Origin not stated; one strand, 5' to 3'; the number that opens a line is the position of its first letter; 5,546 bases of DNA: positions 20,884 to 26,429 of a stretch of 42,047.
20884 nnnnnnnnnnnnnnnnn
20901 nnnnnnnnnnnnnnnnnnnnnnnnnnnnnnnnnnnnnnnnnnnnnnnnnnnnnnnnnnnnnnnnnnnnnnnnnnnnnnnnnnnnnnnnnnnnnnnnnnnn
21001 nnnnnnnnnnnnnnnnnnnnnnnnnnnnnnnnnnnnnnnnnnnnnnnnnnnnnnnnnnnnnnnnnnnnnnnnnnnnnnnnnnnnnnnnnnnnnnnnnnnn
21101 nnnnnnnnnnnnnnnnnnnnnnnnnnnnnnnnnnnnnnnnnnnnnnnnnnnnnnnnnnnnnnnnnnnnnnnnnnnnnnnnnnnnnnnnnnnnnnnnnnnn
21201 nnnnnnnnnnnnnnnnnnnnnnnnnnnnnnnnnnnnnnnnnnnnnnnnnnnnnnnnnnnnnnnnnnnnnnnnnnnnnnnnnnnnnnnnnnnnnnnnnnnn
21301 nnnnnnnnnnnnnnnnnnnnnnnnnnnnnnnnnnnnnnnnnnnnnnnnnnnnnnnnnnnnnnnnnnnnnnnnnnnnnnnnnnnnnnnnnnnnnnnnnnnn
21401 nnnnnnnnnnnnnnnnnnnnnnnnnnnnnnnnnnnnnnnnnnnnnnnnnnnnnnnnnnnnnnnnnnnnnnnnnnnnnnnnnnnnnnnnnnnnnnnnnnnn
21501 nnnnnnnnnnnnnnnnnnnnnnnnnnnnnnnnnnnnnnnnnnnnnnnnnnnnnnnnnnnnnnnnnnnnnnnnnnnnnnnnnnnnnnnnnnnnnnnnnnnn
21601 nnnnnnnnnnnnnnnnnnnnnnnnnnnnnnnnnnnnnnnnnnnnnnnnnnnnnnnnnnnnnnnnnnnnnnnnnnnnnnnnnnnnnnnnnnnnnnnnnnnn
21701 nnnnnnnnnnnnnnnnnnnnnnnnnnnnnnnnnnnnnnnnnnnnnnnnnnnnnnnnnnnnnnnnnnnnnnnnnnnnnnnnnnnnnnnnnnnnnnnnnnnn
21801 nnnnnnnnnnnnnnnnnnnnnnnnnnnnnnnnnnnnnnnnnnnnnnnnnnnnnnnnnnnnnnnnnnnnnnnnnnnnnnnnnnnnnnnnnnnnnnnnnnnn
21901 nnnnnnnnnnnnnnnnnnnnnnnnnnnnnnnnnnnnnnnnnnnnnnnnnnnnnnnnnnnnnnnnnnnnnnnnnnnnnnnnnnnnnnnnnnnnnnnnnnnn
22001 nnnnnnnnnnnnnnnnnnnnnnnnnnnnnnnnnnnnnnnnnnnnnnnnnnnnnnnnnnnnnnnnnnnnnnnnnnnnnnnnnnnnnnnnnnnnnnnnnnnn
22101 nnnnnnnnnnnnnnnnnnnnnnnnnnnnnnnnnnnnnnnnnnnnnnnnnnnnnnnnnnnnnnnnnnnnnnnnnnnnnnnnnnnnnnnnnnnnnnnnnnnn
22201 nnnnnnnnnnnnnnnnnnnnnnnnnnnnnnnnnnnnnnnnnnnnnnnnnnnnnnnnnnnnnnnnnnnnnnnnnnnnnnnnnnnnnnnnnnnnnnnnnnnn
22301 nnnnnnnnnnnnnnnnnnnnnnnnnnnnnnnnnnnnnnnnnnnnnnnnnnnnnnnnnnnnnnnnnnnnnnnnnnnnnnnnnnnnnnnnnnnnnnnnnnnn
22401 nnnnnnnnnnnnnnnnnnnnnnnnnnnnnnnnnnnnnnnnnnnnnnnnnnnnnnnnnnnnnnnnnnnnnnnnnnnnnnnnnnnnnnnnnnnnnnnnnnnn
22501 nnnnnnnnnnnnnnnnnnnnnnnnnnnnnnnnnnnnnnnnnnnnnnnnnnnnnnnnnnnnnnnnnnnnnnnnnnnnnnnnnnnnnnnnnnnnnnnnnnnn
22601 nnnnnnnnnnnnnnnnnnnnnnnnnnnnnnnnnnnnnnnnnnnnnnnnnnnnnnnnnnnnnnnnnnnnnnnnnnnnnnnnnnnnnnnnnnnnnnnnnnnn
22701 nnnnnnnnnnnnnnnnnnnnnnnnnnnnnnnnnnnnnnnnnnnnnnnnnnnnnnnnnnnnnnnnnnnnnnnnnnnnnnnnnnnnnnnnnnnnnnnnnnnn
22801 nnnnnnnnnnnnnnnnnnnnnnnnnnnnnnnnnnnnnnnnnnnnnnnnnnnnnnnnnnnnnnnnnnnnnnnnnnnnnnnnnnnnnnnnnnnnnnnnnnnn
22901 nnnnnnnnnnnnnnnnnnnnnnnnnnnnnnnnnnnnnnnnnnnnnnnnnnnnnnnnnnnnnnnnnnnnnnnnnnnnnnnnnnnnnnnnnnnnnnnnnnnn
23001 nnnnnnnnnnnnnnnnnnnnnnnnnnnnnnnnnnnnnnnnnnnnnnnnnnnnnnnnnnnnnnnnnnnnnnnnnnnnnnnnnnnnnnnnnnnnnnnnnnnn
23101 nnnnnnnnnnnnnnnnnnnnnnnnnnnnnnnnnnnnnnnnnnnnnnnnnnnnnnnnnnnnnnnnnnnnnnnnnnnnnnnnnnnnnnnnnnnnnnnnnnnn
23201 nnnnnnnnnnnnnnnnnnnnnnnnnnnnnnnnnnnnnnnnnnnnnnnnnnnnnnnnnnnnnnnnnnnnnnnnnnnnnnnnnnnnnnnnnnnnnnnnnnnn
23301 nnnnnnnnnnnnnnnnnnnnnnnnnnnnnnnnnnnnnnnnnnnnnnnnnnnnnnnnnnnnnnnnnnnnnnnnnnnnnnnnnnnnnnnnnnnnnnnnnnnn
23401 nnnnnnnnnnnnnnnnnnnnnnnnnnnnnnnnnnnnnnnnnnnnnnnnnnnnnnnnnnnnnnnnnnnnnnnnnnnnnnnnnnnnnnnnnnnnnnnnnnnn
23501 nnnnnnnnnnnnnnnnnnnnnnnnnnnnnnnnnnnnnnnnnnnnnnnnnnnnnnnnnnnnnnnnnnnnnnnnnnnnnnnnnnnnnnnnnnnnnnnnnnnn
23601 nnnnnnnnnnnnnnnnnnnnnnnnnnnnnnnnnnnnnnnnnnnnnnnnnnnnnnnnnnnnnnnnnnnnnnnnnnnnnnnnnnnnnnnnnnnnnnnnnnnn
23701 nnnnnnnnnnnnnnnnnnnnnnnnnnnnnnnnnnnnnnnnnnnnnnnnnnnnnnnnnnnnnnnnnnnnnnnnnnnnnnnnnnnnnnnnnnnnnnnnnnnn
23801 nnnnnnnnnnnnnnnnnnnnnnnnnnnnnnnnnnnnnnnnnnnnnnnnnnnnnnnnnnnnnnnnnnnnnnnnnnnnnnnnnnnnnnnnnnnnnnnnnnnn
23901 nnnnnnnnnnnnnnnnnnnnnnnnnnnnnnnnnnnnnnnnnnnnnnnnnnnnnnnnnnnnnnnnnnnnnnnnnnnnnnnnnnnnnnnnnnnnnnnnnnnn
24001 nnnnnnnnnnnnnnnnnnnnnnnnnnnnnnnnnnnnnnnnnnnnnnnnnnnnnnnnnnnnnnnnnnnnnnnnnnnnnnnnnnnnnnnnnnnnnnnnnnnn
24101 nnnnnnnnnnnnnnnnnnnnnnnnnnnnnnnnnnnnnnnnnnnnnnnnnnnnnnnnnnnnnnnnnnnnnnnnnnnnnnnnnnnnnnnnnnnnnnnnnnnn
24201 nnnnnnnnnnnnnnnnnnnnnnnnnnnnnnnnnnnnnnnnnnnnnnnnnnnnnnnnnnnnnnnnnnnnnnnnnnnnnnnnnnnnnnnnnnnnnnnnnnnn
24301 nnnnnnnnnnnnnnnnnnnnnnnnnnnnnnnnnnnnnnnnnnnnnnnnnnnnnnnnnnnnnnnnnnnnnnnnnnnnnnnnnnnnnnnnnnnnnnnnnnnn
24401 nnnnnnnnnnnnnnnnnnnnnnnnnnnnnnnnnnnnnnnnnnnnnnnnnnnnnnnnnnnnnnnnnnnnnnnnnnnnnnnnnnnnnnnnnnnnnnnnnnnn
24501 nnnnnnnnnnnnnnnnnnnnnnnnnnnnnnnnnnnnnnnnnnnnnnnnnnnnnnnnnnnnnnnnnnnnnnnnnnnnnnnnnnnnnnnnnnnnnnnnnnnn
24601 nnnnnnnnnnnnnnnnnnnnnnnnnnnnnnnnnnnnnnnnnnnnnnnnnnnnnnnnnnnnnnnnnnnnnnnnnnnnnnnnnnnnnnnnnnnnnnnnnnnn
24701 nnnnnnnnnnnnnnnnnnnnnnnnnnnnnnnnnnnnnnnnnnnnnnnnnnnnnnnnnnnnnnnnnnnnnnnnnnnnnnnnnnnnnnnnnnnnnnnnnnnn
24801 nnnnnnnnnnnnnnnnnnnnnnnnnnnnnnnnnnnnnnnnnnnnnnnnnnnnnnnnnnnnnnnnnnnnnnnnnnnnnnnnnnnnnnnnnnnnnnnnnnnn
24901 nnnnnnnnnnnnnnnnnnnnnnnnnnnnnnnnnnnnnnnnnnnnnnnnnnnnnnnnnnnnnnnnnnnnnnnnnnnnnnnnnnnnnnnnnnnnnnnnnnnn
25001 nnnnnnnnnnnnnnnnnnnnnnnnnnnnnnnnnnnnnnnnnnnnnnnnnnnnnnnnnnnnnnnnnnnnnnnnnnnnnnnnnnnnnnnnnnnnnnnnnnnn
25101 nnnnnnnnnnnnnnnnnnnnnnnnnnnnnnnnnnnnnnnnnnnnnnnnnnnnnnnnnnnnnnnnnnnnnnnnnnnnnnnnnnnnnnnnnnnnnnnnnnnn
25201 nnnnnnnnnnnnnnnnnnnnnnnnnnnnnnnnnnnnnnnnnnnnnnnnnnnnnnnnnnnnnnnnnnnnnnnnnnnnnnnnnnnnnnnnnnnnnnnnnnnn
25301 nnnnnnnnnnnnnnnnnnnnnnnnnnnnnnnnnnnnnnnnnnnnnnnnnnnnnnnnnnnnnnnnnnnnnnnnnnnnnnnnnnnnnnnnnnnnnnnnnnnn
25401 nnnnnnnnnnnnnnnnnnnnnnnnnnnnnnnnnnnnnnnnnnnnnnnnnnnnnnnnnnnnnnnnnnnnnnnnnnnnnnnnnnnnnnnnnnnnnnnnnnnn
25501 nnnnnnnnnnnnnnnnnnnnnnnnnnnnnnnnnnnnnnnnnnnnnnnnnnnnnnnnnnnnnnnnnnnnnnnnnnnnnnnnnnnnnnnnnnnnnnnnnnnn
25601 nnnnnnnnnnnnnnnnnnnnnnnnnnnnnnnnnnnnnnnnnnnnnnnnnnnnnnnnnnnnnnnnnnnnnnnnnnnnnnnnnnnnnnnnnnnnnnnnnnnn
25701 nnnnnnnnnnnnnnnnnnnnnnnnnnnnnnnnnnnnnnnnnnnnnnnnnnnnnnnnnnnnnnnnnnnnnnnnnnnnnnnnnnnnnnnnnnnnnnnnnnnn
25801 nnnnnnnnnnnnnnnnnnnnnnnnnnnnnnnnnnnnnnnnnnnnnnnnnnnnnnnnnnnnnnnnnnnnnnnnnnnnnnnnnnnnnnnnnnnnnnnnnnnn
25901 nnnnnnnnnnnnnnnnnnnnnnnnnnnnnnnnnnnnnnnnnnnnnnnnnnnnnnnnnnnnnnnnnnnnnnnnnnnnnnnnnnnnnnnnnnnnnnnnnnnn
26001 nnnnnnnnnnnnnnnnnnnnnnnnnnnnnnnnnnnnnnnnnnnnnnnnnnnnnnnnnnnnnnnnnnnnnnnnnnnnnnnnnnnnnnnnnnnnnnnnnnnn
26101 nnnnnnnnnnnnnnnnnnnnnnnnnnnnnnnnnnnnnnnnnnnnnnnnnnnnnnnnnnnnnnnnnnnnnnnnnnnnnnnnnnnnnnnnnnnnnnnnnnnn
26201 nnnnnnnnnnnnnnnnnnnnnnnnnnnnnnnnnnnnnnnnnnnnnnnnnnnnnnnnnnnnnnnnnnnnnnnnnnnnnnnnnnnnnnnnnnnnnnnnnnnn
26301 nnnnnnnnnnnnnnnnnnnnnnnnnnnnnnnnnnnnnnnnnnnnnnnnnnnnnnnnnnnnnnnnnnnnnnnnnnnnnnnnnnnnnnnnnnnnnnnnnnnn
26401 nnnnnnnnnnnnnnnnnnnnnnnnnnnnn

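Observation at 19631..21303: S2P-protease / single-pass membrane protein / LuxR-HTH module inside the late (packaging-head) operon: candidate phage-encoded regulated-intramembrane-proteolysis switch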

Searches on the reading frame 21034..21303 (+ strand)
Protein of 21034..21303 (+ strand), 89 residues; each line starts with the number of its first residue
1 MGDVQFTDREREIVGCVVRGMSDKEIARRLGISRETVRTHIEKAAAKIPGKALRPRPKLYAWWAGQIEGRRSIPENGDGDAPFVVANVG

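Call 3: search_protein_families(library=pfam, proteins=[window:21034-21303:+], max_evalue=1)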
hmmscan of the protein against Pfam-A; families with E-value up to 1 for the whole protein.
window:21034-21303:+ (89 aa): 39 families (the best 25 are shown)
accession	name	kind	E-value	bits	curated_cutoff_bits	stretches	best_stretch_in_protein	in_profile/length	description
PF00196.25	GerE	-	3e-12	46.4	23.5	1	5-48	2-45/57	Bacterial regulatory proteins, luxR family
PF04545.22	Sigma70_r4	-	5.7e-08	32.6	24.1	1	7-47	6-47/50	Sigma-70, region 4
PF13518.12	HTH_28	-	2.4e-07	31.2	25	1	12-57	4-48/52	Helix-turn-helix domain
PF08281.18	Sigma70_r4_2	-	8.2e-07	29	25.7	1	16-47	22-53/54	Sigma-70, region 4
PF13384.12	HTH_23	-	1e-05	25.6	24.6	1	11-39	8-36/50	Homeodomain-like domain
PF04967.18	HTH_10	-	2.6e-05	24.4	23.1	1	19-48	22-51/53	HTH DNA binding domain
PF13412.12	HTH_24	-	0.00011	22.1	21.9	1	20-43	17-40/48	Winged helix-turn-helix DNA-binding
PF13551.12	HTH_29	-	0.00015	22.2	28.1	1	19-57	10-50/64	Winged helix-turn helix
PF08279.18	HTH_11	-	0.00025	21.3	25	1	22-43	17-38/55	HTH domain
PF13936.12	HTH_38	-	0.0006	19.9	27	1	12-43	12-43/44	Helix-turn-helix domain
PF04218.19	CENP-B_N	-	0.0014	18.7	21.2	1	17-42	19-44/53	CENP-B N-terminal DNA-binding domain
PF13404.12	HTH_AsnC-type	-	0.003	17.8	27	1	21-41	18-38/42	AsnC-type helix-turn-helix domain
PF12728.13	HTH_17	-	0.0032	18.1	27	1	22-43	3-24/51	Helix-turn-helix domain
PF02796.21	HTH_7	-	0.0037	17.8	23.8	1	20-37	21-38/45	Helix-turn-helix domain of resolvase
PF12840.13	HTH_20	-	0.0041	17.5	27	1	19-43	17-41/51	Helix-turn-helix domain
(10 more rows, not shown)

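Call 5: search_protein_families(library=phrogs, proteins=[window:21034-21303:+], max_evalue=0.01)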
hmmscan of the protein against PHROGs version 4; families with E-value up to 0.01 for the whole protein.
window:21034-21303:+ (89 aa): 23 families
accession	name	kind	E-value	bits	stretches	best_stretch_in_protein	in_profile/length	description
phrog_3282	-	transcription regulation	1.1e-08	36.1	1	4-48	46-90/158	sigma factor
phrog_351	-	transcription regulation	1e-06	28.7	1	5-48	675-722/928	RNA polymerase sigma factor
phrog_1740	-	transcription regulation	4.1e-06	26.6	1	6-48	169-212/567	RNA polymerase sigma factor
phrog_27555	-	transcription regulation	8.7e-06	26.5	1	6-47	132-173/203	transcriptional regulator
phrog_3855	-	DNA, RNA and nucleotide metabolism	1e-05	26.9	1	8-45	67-104/115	HTH DNA binding protein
phrog_1190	-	transcription regulation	3.2e-05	24.8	1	5-49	111-156/167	RNA polymerase sigma factor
phrog_7061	-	DNA, RNA and nucleotide metabolism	5e-05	24.8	1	10-44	34-68/70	HTH DNA binding protein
phrog_24049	-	unknown function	6.7e-05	23.9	1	3-62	14-70/149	-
phrog_13787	-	unknown function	8e-05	23.9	1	5-43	121-159/172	-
phrog_1157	-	integration and excision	0.00012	22.5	1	19-59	16-58/422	transposase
phrog_5767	-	transcription regulation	0.00015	22.3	1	5-53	289-337/393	sigma factor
phrog_664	-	DNA, RNA and nucleotide metabolism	0.00021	22.2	1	19-51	99-131/210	DNA binding protein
phrog_4494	-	unknown function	0.00046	21.7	1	7-42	5-40/109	-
phrog_645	-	DNA, RNA and nucleotide metabolism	0.00047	21.3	1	5-48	22-66/196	Rnase E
phrog_323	-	transcription regulation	0.00068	20.3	1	5-43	148-187/319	transcriptional regulator, D5-like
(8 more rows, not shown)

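Call 77: search_protein_families(library=ncbifam, proteins=[window:21034-21303:+], max_evalue=0.1)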
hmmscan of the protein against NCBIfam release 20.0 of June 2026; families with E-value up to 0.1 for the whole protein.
window:21034-21303:+ (89 aa): 55 families (the best 25 are shown)
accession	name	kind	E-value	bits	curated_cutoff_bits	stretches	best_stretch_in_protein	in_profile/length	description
NF007935.0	PRK10651.1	equivalog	4.1e-08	32.7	250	1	5-48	155-198/216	two-component system response regulator NarL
NF007505.1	PRK10100.1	equivalog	1.4e-07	31.4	250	1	4-49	143-188/204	biofilm master transcriptional regulator CsgD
NF052445.1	RespRegMctR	equivalog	2.3e-07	30.4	300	1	5-44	144-183/205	two-component system response regulator MctR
NF052366.1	photon_PedR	equivalog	2.5e-07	30.7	120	1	5-47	2-44/74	photosynthetic electron transport-dependent transcriptional regulator PedR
TIGR02937.1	sigma70-ECF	superfamily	2.5e-07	30.4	42.9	1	6-48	118-161/165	sigma-70 family RNA polymerase sigma factor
TIGR02985.1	Sig70_bacteroi1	subfamily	3.3e-07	30.7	126.4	1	9-48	118-158/162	RNA polymerase sigma-70 factor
TIGR03020.2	EpsA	equivalog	1.1e-06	28.4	170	1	5-48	190-233/247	XrtB/PEP-CTERM-associated transcriptional regulator EpsA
NF047785.1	respo_reg_MadR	equivalog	2.4e-06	27.1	300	1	5-47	148-190/209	MadR family response regulator transcription factor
NF033546.1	transpos_IS21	equivalog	5.9e-06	26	160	1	19-62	7-52/294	IS21 family transposase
NF006900.1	PRK09390.1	equivalog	6.7e-06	25.8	255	1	6-53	143-190/203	response regulator FixJ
NF040749.1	tetrathio_RR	equivalog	1.4e-05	24.9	290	1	5-51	133-179/191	tetrathionate respiration response regulator TtrR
NF007708.0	PRK10403.1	equivalog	6e-05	22.6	343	1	6-47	154-195/215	nitrate/nitrite response regulator protein NarP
TIGR02983.1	SigE-fam_strep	subfamily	6.1e-05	23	141.55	1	18-48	124-154/162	SigE family RNA polymerase sigma factor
NF047921.1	TranRegEcpR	equivalog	7.9e-05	22.8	300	1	5-51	128-174/180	ECP biosynthesis operon DNA-binding transcriptional regulator EcpR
NF005385.0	PRK06930.1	subfamily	9.5e-05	22.2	136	1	6-49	115-159/170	positive control sigma-like factor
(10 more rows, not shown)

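Call 94: search_solved_structures(query=A6, max_evalue=0.001)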
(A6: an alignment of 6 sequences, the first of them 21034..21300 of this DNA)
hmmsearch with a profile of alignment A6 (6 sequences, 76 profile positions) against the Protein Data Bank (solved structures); distinct sequences matched with E-value up to 0.001: 49.
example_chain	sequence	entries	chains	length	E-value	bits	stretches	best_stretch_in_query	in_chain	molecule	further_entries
8vd6_A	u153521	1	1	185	1e-17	67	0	11-41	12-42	CAP REPEAT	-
4wsz_A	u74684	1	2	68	4.3e-13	52.2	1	5-62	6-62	Response regulator receiver domain protein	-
4wt0_B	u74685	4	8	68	5.5e-13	51.9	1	5-62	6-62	Response regulator receiver domain protein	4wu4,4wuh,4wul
1fse_A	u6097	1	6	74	4.1e-11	45.9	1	6-52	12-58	GERE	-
5hev_A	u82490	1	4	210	5e-11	45.6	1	5-62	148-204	Response regulator protein VraR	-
1x3u_A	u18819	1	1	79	1.1e-10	44.5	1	5-59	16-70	Transcriptional regulatory protein fixJ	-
4ldz_A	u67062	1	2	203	1.4e-10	44.2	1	5-51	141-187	Transcriptional regulatory protein DesR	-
3kln_A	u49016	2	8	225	2.1e-10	43.6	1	3-66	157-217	Transcriptional regulator, LuxR family | Transcriptional regulator VpsT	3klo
7x1k_A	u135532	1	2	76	2.5e-10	43.3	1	6-54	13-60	Chemotaxis protein CheY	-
3clo_A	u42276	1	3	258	2.8e-10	43.2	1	6-48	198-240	Transcriptional regulator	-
7ve4_A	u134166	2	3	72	1.1e-09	41.3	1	6-63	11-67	DNA-binding response regulator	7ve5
2rnj_A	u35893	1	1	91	2.1e-09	40.4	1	6-63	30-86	Response regulator protein vraR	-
7vim_A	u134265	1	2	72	2.2e-09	40.4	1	4-52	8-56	Protein EsrB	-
4gvp_A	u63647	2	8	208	2.5e-09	40.2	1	6-63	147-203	Response regulator protein vraR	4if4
7ve6_A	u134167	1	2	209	2.5e-09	40.1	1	6-63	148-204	Response regulator protein VraR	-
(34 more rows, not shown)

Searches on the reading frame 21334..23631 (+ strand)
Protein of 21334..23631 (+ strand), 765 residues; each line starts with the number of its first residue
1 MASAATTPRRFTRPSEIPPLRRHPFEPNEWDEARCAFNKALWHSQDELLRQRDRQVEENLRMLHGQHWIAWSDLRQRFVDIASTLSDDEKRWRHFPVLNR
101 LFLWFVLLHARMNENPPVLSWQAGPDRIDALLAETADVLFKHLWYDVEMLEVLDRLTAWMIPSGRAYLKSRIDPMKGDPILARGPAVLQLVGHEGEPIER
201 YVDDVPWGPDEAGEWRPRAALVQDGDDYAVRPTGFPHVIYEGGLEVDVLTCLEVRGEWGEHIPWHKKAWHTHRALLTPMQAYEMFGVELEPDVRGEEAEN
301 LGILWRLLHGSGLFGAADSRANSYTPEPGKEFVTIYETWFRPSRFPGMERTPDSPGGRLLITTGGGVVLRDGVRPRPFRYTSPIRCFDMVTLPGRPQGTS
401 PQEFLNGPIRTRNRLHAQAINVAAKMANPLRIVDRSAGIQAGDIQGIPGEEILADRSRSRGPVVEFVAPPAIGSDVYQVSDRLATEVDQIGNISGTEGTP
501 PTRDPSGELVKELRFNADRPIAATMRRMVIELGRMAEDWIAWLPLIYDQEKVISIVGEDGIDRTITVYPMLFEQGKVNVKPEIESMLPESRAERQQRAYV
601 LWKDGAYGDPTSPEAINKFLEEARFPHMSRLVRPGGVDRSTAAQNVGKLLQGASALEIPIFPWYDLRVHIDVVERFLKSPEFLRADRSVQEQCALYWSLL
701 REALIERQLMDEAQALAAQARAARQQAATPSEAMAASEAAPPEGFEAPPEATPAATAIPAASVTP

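Call 3: search_protein_families(library=pfam, proteins=[window:21334-23631:+], max_evalue=1)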
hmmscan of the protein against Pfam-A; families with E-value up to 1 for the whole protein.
window:21334-23631:+ (765 aa): 2 families
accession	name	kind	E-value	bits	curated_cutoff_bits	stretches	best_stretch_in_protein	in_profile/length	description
PF16510.12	P22_portal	-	4.1e-07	29.3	26.1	1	456-583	354-481/594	Phage P22-like portal protein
PF12236.14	Head-tail_con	-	0.0088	14.9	27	1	381-491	248-353/489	Bacteriophage head to tail connecting protein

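Call 5: search_protein_families(library=phrogs, proteins=[window:21334-23631:+], max_evalue=0.01)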
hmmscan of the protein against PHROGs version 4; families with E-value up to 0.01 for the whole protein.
window:21334-23631:+ (765 aa): 2 families
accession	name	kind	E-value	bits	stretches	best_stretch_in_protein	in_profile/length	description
phrog_156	-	head and packaging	4.6e-14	52.8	1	404-632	316-557/681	portal protein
phrog_332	-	connector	9.1e-05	22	1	363-488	246-367/560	head-tail adaptor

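Call 40: search_dna_similar(query=window:21334-23631:+, collection=phages, mode=protein, max_evalue=0.00001, max_rows=15)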
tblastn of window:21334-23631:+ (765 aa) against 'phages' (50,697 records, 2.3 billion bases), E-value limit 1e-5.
No match.

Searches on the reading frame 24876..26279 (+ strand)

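Call 88: search_protein_families(library=phrogs, proteins=[window:24876-26279:+], max_evalue=0.001)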
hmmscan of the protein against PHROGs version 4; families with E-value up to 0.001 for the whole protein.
window:24876-26279:+ (467 aa): 2 families
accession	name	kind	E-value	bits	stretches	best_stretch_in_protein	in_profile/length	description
phrog_14242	-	head and packaging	1.2e-23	84.5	1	49-460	3-387/396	major head protein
phrog_9953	-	head and packaging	2.8e-06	27.9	1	275-373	143-246/329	major head protein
